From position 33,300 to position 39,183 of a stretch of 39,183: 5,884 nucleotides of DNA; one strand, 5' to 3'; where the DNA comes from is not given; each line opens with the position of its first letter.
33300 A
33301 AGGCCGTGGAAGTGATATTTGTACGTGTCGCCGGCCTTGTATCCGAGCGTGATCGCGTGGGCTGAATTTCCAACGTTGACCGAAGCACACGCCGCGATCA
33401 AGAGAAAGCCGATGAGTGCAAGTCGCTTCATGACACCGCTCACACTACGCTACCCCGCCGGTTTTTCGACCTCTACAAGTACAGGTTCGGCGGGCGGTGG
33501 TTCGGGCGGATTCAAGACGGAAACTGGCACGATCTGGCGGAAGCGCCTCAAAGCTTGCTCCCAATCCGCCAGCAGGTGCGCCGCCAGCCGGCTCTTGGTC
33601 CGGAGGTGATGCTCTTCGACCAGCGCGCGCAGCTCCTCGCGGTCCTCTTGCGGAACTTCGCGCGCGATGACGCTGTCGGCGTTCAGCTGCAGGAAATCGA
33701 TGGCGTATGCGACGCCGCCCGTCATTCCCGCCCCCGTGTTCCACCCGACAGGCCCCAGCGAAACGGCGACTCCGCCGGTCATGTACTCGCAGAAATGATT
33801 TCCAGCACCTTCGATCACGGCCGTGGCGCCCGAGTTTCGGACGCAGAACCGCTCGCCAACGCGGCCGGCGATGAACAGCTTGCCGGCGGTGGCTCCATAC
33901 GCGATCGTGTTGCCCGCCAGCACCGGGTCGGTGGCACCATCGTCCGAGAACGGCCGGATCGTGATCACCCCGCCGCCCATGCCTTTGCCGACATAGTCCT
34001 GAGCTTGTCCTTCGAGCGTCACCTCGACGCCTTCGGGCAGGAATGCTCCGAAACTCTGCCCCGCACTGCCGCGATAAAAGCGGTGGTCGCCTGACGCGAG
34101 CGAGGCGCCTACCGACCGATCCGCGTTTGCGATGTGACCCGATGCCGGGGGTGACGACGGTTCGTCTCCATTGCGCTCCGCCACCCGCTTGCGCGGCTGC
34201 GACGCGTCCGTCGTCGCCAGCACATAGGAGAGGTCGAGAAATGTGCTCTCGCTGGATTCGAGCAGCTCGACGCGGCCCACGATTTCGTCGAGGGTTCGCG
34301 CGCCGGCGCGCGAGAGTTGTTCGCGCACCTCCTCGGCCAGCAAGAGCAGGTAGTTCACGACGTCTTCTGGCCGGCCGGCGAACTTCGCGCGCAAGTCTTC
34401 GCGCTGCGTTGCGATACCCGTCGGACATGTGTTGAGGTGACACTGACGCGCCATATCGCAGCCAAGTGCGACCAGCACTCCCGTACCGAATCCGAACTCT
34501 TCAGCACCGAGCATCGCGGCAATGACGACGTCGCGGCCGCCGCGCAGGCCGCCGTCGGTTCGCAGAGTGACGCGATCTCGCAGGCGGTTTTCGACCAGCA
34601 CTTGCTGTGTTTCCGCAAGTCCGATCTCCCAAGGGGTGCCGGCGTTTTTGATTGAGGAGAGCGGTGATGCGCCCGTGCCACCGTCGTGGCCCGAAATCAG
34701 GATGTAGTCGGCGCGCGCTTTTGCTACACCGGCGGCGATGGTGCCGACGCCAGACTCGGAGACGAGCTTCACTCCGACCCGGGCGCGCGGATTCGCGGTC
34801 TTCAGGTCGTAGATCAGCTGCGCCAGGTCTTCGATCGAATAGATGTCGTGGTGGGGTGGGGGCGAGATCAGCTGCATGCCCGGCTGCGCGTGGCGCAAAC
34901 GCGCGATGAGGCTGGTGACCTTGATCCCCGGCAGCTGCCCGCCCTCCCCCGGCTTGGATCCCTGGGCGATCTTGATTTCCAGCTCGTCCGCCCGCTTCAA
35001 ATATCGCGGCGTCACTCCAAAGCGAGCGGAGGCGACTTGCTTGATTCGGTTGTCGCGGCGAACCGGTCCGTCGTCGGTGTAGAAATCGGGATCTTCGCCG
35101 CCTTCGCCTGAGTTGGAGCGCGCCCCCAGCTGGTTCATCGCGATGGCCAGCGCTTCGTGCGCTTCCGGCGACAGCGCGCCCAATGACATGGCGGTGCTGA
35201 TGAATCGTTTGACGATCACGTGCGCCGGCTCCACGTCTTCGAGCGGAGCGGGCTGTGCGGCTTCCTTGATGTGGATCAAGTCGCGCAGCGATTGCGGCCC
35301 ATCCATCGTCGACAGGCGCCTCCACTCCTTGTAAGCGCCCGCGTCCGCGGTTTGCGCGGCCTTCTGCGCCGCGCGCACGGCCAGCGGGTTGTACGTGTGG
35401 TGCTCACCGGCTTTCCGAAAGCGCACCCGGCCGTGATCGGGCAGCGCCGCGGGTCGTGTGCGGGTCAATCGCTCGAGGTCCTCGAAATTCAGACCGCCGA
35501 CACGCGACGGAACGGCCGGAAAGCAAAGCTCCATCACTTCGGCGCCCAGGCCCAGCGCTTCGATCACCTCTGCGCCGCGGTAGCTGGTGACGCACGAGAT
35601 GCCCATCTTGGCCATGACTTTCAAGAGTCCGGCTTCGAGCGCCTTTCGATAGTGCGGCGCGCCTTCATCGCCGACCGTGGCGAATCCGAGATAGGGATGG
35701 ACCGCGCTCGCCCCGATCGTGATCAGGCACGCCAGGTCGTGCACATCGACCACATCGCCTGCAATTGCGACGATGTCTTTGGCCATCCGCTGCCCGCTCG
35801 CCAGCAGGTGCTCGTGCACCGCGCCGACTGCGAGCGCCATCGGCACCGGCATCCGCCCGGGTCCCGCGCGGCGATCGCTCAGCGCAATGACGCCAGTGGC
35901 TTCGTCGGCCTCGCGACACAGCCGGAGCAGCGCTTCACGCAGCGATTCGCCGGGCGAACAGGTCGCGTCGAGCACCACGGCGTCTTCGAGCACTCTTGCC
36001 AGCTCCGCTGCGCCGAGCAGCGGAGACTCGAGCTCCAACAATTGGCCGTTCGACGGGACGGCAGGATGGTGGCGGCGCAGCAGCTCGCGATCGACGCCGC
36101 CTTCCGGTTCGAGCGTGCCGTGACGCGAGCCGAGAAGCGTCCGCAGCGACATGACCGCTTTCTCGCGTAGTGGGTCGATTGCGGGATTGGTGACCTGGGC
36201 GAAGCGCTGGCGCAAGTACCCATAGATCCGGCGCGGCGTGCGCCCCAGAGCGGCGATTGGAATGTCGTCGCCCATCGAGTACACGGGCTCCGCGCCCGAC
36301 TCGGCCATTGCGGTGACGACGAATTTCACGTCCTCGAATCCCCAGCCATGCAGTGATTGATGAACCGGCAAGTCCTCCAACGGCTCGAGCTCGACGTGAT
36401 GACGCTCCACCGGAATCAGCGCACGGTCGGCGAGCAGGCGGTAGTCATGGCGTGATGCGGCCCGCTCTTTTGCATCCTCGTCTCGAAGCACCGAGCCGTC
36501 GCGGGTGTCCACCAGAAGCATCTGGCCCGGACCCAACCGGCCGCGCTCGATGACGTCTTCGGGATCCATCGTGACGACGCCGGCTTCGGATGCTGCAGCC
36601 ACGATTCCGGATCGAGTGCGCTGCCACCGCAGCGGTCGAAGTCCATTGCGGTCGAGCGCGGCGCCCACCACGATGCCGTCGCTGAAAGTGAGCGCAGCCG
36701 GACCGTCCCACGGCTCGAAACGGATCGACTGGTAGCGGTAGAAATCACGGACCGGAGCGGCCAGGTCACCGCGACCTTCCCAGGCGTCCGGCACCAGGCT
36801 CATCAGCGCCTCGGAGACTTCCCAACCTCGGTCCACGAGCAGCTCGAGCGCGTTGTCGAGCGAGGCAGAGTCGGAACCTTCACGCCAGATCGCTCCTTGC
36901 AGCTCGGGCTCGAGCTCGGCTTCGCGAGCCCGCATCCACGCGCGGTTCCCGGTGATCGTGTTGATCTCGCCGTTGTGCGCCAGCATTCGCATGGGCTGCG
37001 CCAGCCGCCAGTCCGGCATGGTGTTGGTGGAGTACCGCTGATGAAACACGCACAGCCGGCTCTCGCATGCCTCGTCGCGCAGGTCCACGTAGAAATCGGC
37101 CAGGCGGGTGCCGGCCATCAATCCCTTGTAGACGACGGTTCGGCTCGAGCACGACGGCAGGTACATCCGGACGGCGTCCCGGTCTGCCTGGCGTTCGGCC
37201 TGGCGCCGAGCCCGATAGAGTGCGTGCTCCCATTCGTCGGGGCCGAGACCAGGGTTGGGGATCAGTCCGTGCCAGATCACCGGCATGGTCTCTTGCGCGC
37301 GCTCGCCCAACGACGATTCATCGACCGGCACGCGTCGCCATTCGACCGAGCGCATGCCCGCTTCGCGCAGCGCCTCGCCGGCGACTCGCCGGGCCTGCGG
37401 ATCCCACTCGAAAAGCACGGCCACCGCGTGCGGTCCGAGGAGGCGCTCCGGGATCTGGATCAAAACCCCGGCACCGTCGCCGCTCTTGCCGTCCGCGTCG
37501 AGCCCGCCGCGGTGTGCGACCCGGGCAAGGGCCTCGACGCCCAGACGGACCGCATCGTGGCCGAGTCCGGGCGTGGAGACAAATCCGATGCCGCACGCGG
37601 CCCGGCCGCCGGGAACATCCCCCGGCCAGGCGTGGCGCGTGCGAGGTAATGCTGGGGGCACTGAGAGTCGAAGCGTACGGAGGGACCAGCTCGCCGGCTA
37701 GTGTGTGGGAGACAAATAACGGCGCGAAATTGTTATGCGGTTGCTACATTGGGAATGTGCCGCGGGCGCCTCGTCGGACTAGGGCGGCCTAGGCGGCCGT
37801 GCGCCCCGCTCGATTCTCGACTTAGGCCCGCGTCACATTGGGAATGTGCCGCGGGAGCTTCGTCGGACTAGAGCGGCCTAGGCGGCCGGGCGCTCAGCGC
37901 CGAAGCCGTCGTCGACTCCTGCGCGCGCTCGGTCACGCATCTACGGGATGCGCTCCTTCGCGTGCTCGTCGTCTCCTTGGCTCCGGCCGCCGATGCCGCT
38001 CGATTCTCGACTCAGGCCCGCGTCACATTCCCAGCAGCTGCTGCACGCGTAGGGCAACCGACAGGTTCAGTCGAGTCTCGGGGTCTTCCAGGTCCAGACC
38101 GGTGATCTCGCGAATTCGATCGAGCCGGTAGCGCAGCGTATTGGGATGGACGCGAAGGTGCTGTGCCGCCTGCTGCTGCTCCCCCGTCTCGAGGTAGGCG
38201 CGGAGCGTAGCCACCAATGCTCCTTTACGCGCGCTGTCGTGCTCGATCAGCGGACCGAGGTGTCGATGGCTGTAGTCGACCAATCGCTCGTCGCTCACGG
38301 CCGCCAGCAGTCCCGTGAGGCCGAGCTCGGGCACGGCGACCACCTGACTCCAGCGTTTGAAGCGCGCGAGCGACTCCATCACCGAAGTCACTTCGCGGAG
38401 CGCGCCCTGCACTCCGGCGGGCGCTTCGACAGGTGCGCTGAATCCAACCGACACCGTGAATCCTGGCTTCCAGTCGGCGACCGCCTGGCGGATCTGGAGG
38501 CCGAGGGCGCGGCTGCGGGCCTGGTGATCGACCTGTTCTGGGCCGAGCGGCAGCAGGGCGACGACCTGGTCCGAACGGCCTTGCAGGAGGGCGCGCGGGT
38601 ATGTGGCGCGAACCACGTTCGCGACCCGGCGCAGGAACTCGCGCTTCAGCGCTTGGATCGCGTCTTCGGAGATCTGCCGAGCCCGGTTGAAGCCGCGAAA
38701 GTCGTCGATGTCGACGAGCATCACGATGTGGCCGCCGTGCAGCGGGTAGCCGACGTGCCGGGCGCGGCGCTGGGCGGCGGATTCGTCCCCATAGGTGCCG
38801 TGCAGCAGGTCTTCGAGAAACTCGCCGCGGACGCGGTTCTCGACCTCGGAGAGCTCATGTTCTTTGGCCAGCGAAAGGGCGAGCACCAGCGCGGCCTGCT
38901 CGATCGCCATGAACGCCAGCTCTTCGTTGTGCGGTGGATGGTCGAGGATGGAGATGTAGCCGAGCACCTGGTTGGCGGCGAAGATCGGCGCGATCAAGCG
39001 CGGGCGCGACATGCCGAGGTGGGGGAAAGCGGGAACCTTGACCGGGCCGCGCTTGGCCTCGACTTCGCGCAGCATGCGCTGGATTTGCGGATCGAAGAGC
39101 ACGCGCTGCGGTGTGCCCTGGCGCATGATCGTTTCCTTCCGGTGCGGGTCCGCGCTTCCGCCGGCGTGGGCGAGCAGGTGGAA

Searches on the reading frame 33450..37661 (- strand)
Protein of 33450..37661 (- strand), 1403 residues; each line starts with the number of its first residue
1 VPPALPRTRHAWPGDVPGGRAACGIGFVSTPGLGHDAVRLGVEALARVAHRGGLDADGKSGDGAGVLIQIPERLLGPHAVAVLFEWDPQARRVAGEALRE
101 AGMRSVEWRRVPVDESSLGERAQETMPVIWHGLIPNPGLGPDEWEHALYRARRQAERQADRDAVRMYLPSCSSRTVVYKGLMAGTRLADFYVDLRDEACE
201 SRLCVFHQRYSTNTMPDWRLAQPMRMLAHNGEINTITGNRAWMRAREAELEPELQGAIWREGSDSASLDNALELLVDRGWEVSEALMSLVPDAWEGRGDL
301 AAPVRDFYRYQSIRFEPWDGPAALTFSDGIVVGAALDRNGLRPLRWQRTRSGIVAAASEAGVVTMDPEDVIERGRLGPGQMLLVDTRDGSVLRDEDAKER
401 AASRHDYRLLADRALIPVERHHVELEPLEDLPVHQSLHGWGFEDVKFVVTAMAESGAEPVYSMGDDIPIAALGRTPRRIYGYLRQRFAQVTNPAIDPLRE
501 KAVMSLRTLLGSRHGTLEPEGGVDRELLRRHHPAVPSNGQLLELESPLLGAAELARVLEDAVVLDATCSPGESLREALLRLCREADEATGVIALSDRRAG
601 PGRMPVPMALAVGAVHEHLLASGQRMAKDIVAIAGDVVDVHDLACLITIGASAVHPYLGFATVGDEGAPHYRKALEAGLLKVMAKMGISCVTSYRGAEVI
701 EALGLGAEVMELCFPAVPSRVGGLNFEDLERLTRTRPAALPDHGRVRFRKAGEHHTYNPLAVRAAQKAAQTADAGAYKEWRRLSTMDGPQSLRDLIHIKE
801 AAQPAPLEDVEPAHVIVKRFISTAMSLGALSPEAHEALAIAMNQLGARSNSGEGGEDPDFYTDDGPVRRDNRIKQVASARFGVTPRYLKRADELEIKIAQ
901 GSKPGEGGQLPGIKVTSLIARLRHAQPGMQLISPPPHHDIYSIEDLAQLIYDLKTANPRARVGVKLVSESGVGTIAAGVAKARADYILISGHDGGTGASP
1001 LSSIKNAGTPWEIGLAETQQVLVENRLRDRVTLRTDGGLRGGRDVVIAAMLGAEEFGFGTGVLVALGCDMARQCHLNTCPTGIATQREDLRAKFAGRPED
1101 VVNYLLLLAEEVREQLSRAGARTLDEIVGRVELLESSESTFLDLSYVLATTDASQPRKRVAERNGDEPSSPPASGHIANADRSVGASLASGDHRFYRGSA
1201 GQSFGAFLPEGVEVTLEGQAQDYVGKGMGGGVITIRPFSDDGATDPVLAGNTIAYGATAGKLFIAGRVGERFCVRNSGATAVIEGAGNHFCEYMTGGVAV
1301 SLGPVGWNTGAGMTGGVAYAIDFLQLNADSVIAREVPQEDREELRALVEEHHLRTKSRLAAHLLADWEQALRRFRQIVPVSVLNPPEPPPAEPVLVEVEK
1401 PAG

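Call 60: search_protein_families(library=pfam, proteins=[window:33450-37661:-], max_evalue=1)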
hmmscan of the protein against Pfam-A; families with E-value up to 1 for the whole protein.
window:33450-37661:- (1403 aa): 5 families
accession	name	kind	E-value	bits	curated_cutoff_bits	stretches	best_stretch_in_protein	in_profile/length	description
PF01645.23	Glu_synthase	-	1.8e-141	472.1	20.4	1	756-1121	2-368/369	Conserved region in glutamate synthase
PF00310.26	GATase_2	-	1.1e-127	426.7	19.9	1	23-408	1-418/420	Glutamine amidotransferases class-II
PF04898.20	Glu_syn_central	-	1.7e-75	254.4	22.8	1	435-705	3-276/277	Glutamate synthase central domain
PF01493.24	GXGXG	-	7.3e-53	179.4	32.5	1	1197-1336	37-183/190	GXGXG motif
PF01070.24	FMN_dh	-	0.00024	20.7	24.9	1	981-1069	237-312/350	FMN-dependent dehydrogenase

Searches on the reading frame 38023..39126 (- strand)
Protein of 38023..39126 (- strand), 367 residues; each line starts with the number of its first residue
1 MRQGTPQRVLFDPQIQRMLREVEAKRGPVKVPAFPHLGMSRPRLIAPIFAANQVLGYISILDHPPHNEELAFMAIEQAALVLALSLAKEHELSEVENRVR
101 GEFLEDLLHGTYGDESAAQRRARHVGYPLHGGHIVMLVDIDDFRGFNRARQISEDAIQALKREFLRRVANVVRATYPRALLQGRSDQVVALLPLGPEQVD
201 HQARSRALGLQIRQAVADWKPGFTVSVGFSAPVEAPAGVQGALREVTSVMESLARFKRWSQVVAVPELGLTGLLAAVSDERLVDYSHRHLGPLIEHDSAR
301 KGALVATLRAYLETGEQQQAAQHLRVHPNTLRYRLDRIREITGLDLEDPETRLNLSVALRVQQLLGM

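Call 9: search_protein_families(library=pfam, proteins=[window:38023-39126:-], max_evalue=0.01)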
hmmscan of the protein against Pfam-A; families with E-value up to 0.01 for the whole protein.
window:38023-39126:- (367 aa): 3 families
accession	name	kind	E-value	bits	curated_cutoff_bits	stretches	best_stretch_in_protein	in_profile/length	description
PF13556.12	HTH_30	-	7.5e-24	83.7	27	1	304-361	1-59/59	PucR C-terminal helix-turn-helix domain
PF17853.6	GGDEF_2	-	2e-14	54.2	24.5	1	110-247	2-111/116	GGDEF-like domain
PF02954.25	HTH_8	-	0.00029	21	22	1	315-337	19-41/42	Bacterial regulatory protein, Fis family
